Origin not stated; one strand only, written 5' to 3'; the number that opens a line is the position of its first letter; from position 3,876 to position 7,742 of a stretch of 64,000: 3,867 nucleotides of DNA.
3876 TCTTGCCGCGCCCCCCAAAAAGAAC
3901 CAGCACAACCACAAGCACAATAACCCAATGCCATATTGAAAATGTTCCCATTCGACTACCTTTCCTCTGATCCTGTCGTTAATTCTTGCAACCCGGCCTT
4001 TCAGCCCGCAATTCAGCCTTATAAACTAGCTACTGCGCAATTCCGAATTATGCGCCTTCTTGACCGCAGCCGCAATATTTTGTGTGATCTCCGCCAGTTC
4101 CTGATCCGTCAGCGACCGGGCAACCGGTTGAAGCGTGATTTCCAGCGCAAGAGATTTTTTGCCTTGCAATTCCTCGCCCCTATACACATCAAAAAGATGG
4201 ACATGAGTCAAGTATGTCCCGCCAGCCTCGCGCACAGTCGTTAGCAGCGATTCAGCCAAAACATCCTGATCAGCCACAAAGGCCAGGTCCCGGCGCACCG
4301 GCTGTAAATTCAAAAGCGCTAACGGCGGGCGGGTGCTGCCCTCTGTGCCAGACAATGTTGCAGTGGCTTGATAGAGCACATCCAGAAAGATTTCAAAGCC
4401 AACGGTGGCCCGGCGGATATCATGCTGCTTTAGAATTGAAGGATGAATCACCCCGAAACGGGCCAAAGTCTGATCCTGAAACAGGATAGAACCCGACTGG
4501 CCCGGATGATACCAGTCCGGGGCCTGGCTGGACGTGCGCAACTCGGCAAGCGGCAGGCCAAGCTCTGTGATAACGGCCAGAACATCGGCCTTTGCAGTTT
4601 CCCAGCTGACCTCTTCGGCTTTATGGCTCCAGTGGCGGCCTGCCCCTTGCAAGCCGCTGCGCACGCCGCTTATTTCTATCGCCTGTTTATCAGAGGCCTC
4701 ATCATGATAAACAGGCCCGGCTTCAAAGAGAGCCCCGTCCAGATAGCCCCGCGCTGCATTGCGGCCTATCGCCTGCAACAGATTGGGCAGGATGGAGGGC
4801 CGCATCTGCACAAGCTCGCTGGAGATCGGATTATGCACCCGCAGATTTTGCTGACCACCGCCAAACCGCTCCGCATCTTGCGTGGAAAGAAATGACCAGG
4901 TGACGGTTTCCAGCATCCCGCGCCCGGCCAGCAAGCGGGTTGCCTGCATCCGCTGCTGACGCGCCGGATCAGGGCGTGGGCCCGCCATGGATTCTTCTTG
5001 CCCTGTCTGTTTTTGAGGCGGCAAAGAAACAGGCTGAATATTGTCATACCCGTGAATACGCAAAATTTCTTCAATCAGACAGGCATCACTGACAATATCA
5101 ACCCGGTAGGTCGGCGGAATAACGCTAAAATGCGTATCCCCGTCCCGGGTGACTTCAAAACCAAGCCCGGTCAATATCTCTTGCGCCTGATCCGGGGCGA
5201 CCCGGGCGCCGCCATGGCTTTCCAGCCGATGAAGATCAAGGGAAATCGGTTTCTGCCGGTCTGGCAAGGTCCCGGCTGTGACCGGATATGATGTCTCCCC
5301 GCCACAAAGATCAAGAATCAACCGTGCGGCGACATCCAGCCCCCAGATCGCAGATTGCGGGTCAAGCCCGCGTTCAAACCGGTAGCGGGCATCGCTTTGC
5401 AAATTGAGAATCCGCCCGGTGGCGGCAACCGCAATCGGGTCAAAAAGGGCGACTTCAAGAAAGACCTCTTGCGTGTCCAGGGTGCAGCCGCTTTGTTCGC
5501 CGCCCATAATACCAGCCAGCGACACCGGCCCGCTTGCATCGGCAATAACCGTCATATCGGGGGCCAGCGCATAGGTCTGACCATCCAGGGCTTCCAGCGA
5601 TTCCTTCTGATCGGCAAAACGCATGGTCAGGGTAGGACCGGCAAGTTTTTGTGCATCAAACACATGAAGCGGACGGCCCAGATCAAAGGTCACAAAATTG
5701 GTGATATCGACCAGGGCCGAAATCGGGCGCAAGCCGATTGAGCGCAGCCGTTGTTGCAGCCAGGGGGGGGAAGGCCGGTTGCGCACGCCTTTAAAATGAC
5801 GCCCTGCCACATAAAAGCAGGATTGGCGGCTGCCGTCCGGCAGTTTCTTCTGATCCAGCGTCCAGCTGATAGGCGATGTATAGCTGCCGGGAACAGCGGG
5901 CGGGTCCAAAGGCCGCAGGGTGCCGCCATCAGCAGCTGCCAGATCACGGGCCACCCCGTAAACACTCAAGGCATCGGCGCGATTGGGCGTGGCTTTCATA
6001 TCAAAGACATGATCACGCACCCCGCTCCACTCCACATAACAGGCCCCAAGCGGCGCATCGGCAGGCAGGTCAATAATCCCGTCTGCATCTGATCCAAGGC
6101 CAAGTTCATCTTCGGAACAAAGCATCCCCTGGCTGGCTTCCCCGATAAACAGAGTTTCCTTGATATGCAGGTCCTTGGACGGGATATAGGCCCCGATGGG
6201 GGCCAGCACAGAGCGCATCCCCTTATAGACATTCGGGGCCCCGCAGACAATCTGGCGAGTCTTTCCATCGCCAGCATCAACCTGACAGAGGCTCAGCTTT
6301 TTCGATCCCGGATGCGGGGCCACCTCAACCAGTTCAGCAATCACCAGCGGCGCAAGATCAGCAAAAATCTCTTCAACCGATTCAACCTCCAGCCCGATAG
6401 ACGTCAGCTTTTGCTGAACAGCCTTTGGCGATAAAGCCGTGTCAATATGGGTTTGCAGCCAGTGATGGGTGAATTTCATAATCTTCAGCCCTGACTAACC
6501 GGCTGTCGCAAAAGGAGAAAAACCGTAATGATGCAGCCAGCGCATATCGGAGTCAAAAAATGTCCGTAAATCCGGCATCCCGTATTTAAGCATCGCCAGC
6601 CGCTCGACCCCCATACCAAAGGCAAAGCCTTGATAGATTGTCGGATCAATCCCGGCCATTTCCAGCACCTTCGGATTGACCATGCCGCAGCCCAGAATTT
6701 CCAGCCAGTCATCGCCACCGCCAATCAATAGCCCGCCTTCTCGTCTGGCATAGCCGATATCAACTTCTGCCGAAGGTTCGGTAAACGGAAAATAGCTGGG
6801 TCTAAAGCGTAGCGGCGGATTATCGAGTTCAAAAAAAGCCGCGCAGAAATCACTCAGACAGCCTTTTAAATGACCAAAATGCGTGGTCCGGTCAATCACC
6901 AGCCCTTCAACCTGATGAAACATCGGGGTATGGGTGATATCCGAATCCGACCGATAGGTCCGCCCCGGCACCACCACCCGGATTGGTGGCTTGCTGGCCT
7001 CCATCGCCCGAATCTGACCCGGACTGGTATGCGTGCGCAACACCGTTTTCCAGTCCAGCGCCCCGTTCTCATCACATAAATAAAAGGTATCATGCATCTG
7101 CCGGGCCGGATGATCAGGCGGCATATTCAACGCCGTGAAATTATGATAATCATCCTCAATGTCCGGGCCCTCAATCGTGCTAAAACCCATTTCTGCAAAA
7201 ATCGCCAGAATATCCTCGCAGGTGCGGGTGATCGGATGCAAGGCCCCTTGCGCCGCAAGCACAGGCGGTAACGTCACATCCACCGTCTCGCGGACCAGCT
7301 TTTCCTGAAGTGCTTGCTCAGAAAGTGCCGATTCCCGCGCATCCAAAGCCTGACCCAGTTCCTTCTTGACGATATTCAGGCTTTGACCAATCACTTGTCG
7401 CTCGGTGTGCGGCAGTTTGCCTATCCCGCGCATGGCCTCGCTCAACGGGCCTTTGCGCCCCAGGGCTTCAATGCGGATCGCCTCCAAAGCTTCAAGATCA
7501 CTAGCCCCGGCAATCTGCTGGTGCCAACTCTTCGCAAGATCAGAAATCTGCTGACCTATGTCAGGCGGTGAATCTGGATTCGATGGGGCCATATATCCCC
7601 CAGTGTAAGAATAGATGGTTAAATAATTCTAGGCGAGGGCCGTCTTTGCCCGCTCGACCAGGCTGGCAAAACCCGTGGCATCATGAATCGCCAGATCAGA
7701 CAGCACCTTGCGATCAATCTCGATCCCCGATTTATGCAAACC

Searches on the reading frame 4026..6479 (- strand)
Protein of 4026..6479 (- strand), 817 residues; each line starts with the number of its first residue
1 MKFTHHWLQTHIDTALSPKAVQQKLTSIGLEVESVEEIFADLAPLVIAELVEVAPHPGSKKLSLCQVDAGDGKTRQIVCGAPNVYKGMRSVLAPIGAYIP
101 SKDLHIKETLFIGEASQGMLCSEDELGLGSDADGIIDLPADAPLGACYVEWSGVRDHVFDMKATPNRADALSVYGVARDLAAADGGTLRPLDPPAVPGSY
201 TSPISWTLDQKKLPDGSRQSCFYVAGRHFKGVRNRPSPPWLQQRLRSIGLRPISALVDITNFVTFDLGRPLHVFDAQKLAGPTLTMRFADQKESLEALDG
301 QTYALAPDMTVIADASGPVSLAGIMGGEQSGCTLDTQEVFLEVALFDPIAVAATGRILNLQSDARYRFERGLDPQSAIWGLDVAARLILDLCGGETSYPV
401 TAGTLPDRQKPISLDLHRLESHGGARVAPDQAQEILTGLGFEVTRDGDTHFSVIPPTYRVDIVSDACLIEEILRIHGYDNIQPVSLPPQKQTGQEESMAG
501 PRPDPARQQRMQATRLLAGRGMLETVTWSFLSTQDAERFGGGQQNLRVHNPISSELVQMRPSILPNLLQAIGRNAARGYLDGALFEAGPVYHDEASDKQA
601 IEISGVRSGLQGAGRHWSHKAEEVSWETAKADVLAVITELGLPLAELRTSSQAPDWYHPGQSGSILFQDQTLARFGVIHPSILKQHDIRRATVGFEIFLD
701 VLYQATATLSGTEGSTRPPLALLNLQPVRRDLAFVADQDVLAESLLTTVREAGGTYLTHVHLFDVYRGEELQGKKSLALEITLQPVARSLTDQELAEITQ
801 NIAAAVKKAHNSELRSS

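Call 20: list_cluster_members(proteins=[window:4026-6479:-, window:22545-24515:+, window:44266-46551:-, window:53386-55032:-, window:39531-41624:+, window:15548-17251:-])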
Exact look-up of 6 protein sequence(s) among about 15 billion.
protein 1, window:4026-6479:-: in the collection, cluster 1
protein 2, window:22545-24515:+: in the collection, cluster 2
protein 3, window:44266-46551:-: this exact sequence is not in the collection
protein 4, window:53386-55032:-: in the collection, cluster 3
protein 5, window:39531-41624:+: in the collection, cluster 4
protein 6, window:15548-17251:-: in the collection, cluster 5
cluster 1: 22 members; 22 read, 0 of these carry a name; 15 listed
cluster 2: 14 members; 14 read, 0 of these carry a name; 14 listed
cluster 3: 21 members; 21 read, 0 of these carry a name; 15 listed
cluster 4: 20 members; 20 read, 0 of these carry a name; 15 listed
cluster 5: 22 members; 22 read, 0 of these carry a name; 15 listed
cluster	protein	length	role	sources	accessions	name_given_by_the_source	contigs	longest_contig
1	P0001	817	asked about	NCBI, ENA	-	-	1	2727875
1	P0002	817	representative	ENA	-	-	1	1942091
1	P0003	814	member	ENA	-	-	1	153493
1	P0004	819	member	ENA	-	-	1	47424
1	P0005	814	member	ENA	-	-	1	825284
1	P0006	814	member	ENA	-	-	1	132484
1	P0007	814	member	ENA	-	-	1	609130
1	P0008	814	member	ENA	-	-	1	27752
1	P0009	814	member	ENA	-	-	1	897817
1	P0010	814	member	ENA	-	-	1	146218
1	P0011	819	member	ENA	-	-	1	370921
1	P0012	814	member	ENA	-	-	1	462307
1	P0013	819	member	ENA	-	-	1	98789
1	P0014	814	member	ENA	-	-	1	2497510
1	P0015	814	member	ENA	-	-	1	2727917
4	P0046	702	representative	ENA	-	-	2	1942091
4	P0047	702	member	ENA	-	-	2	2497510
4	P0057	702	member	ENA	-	-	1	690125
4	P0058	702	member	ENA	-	-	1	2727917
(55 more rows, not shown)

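Call 51: find_encoding_contigs(protein=P0046, flank=4000, max_places=4)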
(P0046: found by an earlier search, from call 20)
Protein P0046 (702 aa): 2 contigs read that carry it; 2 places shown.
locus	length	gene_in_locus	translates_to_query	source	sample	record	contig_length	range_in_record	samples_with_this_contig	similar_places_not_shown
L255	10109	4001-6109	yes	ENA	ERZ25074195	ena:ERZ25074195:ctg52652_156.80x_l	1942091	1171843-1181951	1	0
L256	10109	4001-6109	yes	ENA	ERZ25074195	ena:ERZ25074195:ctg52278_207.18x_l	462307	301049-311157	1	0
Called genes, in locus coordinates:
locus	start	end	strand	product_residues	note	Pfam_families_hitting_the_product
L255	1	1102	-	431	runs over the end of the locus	PF07690:MFS_1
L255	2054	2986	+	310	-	PF19300:BPD_transp_1_N, PF00528:BPD_transp_1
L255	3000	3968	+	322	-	PF12911:OppC_N (weak), PF00528:BPD_transp_1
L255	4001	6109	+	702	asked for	PF00005:ABC_tran, PF00158:Sigma54_activat (faint), PF02463:SMC_N (weak), PF03193:RsgA_GTPase (faint), PF13191:AAA_16 (faint), PF08352:oligo_HPY, PF00005:ABC_tran, PF08352:oligo_HPY, +7 more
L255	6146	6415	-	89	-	PF07798:CCDC90-like (weak)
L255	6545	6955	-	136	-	PF00903:Glyoxalase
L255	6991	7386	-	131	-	-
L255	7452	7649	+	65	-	-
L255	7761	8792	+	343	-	PF00165:HTH_AraC, PF12833:HTH_18, PF00165:HTH_AraC (weak)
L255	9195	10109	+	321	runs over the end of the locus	PF02129:Peptidase_S15 (weak), PF01738:DLH (weak), PF12146:Hydrolase_4 (weak), PF12697:Abhydrolase_6 (weak)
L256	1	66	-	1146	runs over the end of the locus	PF00873:ACR_tran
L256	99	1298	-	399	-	PF25917:BSH_RND (weak), PF25973:BSH_CzcB (weak), PF25954:Beta-barrel_RND_2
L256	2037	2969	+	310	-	PF19300:BPD_transp_1_N (weak), PF00528:BPD_transp_1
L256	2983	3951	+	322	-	PF12911:OppC_N (weak), PF00528:BPD_transp_1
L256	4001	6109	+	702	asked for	PF00005:ABC_tran, PF00158:Sigma54_activat (faint), PF02463:SMC_N (weak), PF03193:RsgA_GTPase (faint), PF13191:AAA_16 (faint), PF08352:oligo_HPY, PF00005:ABC_tran, PF08352:oligo_HPY, +7 more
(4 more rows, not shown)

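Call 53: find_encoding_contigs(protein=P0047, flank=3000, max_places=4)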
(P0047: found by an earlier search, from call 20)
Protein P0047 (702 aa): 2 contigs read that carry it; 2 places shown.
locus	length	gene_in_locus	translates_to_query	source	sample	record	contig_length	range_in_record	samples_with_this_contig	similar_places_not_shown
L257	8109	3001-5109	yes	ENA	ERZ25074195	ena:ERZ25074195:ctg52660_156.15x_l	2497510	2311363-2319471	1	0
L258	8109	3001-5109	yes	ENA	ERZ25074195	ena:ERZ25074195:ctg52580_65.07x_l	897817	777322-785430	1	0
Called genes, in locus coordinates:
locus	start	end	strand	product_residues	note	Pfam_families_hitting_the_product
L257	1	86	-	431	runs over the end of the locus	PF07690:MFS_1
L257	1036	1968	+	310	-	PF19300:BPD_transp_1_N, PF00528:BPD_transp_1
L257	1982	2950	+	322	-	PF12911:OppC_N (weak), PF00528:BPD_transp_1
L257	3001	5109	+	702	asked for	PF00005:ABC_tran, PF00158:Sigma54_activat (faint), PF02463:SMC_N (weak), PF03193:RsgA_GTPase (faint), PF08352:oligo_HPY, PF00005:ABC_tran, PF02463:SMC_N (weak), PF08352:oligo_HPY, +8 more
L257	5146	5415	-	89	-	PF07798:CCDC90-like (weak)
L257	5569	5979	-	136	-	PF00903:Glyoxalase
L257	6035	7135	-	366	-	PF13808:DDE_Tnp_1_assoc, PF01609:DDE_Tnp_1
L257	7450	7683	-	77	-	-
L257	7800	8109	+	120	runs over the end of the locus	PF13340:DUF4096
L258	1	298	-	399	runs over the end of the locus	PF25917:BSH_RND (weak), PF25973:BSH_CzcB (weak), PF25954:Beta-barrel_RND_2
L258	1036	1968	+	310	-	PF19300:BPD_transp_1_N (weak), PF00528:BPD_transp_1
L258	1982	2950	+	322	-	PF12911:OppC_N (weak), PF00528:BPD_transp_1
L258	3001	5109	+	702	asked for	PF00005:ABC_tran, PF00158:Sigma54_activat (faint), PF02463:SMC_N (weak), PF03193:RsgA_GTPase (faint), PF08352:oligo_HPY, PF00005:ABC_tran, PF02463:SMC_N (weak), PF08352:oligo_HPY, +8 more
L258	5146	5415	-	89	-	PF07798:CCDC90-like (weak)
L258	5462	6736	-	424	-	PF07992:Pyr_redox_2 (faint), PF00890:FAD_binding_2 (weak), PF01266:DAO, PF01593:Amino_oxidase (faint), PF13450:NAD_binding_8 (faint)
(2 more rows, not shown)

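Call 54: find_encoding_contigs(protein=P0058, flank=3000, max_places=4)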
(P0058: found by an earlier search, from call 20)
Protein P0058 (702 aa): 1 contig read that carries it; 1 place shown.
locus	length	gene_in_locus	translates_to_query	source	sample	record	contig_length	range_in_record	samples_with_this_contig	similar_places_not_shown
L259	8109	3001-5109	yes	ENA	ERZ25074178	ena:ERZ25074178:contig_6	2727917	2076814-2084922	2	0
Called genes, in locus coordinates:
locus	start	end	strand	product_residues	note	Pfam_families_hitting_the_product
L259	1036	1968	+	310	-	PF19300:BPD_transp_1_N (weak), PF00528:BPD_transp_1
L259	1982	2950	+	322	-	PF12911:OppC_N (weak), PF00528:BPD_transp_1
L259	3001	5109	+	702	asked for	PF00005:ABC_tran, PF00158:Sigma54_activat (faint), PF02463:SMC_N (weak), PF03193:RsgA_GTPase (faint), PF13191:AAA_16 (faint), PF08352:oligo_HPY, PF00005:ABC_tran, PF08352:oligo_HPY, +6 more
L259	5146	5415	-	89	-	PF07798:CCDC90-like (weak)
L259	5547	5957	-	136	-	PF00903:Glyoxalase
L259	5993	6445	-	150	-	-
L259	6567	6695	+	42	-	-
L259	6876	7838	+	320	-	PF00165:HTH_AraC, PF12833:HTH_18, PF00165:HTH_AraC (weak)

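Call 55: find_encoding_contigs(protein=P0057, flank=3000, max_places=4)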
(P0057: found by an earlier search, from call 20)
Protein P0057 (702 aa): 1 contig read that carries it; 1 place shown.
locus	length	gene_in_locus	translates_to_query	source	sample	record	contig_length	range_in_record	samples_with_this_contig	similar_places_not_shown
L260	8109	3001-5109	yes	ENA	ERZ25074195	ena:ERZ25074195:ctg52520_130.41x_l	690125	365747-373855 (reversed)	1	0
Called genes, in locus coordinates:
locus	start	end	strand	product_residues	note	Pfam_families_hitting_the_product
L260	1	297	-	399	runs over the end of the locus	PF25917:BSH_RND (weak), PF25973:BSH_CzcB (weak), PF25954:Beta-barrel_RND_2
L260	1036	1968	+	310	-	PF19300:BPD_transp_1_N (weak), PF00528:BPD_transp_1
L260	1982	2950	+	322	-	PF12911:OppC_N (weak), PF00528:BPD_transp_1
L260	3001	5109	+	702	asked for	PF00005:ABC_tran, PF00158:Sigma54_activat (faint), PF02463:SMC_N (weak), PF03193:RsgA_GTPase (faint), PF08352:oligo_HPY, PF00005:ABC_tran, PF02463:SMC_N (weak), PF08352:oligo_HPY, +8 more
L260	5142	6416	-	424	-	PF07992:Pyr_redox_2 (faint), PF00890:FAD_binding_2 (weak), PF01266:DAO, PF01593:Amino_oxidase (faint), PF13450:NAD_binding_8 (faint)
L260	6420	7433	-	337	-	PF02899:Phage_int_SAM_1, PF00589:Phage_integrase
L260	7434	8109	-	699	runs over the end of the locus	PF22745:Nlig-Ia, PF01653:DNA_ligase_aden, PF03120:OB_DNA_ligase, PF03119:DNA_ligase_ZBD (weak), PF14520:HHH_5 (faint), PF12826:HHH_2 (weak), PF00533:BRCT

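Call 61: search_protein_families(library=ncbifam, proteins=[window:4026-6479:-], max_evalue=1e-60)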
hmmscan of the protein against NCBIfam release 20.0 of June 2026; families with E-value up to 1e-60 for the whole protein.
window:4026-6479:- (817 aa): 1 family
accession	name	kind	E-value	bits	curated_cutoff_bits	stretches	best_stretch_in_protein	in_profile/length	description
TIGR00472.1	pheT_bact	equivalog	5.9e-201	669.7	402.65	1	1-815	1-798/798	phenylalanine--tRNA ligase subunit beta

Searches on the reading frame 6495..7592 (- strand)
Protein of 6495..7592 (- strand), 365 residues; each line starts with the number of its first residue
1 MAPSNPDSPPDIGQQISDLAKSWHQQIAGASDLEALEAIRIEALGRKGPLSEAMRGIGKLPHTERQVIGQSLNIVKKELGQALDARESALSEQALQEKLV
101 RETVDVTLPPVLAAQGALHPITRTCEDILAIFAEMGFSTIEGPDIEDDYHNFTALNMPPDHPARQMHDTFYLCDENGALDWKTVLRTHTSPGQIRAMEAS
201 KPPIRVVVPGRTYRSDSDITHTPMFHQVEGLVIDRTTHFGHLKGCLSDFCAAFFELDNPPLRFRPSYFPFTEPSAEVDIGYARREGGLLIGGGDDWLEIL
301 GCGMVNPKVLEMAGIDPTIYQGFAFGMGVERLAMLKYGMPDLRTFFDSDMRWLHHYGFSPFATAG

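Call 61: search_protein_families(library=ncbifam, proteins=[window:6495-7592:-], max_evalue=1e-60)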
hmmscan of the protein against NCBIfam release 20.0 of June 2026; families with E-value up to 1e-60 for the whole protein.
window:6495-7592:- (365 aa): 1 family
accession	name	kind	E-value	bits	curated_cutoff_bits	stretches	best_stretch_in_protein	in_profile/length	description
TIGR00468.1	pheS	equivalog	7.9e-99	330.9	237.45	1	51-355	3-321/324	phenylalanine--tRNA ligase subunit alpha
